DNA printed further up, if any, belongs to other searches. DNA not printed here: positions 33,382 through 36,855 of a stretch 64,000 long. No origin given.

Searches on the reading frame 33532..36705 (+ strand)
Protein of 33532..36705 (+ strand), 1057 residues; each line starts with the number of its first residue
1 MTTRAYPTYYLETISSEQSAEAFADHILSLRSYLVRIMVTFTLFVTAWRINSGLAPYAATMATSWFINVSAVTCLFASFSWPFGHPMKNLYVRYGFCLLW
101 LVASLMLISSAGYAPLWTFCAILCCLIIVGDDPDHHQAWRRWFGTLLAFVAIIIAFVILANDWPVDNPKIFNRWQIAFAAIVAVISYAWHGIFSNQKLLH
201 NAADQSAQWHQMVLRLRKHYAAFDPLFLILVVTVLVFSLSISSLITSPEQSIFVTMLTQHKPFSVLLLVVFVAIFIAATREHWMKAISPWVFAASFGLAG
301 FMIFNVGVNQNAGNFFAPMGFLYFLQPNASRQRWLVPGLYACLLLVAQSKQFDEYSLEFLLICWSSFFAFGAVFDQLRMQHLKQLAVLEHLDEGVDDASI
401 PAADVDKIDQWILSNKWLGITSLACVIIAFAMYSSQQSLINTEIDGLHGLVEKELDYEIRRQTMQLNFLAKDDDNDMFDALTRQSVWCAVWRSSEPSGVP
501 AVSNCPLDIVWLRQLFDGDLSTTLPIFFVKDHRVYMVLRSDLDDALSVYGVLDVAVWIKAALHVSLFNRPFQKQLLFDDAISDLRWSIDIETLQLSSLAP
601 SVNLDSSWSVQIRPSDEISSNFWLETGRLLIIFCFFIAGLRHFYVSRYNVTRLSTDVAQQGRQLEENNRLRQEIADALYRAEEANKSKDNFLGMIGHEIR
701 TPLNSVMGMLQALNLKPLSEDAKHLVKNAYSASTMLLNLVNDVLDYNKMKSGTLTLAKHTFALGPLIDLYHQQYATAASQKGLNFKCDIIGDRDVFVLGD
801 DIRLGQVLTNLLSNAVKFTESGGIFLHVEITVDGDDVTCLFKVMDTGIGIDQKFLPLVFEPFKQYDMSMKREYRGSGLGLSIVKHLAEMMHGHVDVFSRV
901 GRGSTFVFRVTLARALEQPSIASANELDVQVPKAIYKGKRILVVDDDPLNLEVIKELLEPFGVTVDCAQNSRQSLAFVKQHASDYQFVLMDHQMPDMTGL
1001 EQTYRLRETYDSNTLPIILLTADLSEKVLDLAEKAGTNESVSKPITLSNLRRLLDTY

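Call 17: search_protein_families(library=pfam, proteins=[window:33532-36705:+], max_evalue=0.00001)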
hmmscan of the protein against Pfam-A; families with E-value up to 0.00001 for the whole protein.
window:33532-36705:+ (1057 aa): 3 families
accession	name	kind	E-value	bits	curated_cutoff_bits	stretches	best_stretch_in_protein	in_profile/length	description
PF02518.31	HATPase_c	-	4e-27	95.3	26.4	1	799-912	1-109/111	Histidine kinase-, DNA gyrase B-, and HSP90-like ATPase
PF00072.30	Response_reg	-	2.2e-21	76.5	30.2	1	941-1053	1-109/111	Response regulator receiver domain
PF00512.31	HisKA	-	4.8e-15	55.8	26.9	1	688-752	2-66/66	His Kinase A (phospho-acceptor) domain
